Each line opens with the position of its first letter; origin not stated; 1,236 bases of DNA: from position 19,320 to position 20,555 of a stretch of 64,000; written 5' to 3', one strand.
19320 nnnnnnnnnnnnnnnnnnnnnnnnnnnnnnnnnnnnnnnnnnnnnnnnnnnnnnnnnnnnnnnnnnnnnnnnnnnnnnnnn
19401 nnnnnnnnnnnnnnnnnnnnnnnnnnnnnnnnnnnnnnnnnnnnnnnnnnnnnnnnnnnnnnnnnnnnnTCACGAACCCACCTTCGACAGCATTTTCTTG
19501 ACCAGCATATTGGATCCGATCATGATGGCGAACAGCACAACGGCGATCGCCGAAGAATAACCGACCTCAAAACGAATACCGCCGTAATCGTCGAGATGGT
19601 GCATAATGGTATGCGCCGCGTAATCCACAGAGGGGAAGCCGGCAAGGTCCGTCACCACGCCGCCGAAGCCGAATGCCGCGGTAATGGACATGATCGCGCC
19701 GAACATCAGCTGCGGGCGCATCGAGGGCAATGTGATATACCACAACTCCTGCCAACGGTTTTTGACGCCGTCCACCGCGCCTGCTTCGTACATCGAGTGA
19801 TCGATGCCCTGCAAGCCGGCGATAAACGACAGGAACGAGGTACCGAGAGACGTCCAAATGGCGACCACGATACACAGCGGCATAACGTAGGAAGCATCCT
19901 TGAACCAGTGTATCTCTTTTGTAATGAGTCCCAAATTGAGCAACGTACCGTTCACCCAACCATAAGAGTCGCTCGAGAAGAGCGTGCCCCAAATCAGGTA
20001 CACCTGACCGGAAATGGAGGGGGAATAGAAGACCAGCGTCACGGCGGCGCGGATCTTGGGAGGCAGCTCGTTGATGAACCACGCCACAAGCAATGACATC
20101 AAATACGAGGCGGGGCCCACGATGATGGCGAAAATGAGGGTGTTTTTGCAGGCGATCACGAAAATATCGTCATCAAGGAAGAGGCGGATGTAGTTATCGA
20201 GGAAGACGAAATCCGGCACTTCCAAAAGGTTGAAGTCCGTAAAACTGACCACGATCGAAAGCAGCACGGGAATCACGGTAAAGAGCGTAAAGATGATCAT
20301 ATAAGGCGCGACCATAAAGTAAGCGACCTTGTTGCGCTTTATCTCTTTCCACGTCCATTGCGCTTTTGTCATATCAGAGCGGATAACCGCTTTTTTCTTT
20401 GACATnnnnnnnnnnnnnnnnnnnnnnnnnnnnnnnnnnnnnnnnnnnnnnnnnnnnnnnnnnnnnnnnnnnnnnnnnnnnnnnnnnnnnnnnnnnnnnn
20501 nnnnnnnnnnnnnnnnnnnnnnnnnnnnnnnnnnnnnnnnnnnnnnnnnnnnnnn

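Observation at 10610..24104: Seven-gene ABC locus with two permease pairs, one giant binding protein, two giant accessory proteins and no ATPase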

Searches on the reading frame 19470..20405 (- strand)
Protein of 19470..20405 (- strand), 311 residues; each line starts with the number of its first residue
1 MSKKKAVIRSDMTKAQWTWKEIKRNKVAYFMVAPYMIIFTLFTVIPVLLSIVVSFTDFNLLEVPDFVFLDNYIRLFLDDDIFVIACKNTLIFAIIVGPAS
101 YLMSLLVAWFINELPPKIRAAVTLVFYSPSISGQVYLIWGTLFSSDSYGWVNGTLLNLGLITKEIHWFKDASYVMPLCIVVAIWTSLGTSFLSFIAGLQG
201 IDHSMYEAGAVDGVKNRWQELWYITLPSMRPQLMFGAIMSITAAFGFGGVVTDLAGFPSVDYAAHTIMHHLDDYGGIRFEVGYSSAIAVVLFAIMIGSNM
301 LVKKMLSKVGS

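Call 4: search_protein_families(library=pfam, proteins=[window:19470-20405:-], max_evalue=0.01)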
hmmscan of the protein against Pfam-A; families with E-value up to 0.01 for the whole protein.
window:19470-20405:- (311 aa): 1 family
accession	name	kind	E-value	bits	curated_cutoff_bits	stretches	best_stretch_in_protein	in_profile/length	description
PF00528.27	BPD_transp_1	-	1.3e-05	25.5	26.4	1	91-297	24-170/184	Binding-protein-dependent transport system inner membrane component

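Call 5: search_protein_families(library=ncbifam, proteins=[window:19470-20405:-], max_evalue=0.01)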
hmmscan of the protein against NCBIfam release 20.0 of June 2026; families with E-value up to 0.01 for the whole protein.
window:19470-20405:- (311 aa): 14 families
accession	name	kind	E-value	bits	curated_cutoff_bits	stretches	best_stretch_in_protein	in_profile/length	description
NF007852.0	PRK10561.1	equivalog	1.6e-15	57.8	335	1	24-299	10-281/295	sn-glycerol-3-phosphate ABC transporter permease UgpA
NF007044.0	PRK09497.1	equivalog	7.5e-13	48.6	348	1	24-304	4-276/285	spermidine/putrescine ABC transporter permease PotB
NF040931.1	ABC_arch_GlcT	equivalog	1.8e-12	47.5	360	1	32-236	2-203/278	glucose ABC transporter permease GlcT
TIGR02140.1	permease_CysW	equivalog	3.4e-06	26.8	329.1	1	69-306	33-255/261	sulfate ABC transporter permease subunit CysW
TIGR00969.1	3a0106s02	subfamily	6.8e-06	25.7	240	1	36-305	24-268/272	sulfate ABC transporter permease subunit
NF043074.1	MMSYN1_0196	equivalog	8.5e-06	25.3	350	1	28-120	10-101/277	spermidine/putrescine ABC transporter permease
TIGR02139.1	permease_CysT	equivalog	2.9e-05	23.8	246.1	1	59-296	26-249/265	sulfate ABC transporter permease subunit CysT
NF008232.0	PRK10999.1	equivalog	4.1e-05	22.5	392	1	70-247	268-444/520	maltose ABC transporter permease MalF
TIGR02141.1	modB_ABC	equivalog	0.00039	20.1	182.6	1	173-294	78-194/208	molybdate ABC transporter permease subunit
NF008208.0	PRK10971.1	equivalog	0.00061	19.4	415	1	72-297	47-258/277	sulfate/thiosulfate ABC transporter permease CysT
NF006939.0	PRK09421.1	equivalog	0.00087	18.7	262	1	197-306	115-225/230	molybdate ABC transporter permease subunit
TIGR01581.1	Mo_ABC_porter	hypoth_equivalog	0.0013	18.2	210.3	1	178-260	105-187/225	ABC transporter permease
NF007963.0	PRK10683.1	equivalog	0.0018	17.7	489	1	31-305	44-308/317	putrescine ABC transporter permease PotH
NF007545.0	PRK10160.1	equivalog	0.0059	16.1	342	1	167-241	137-207/275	taurine ABC transporter permease TauC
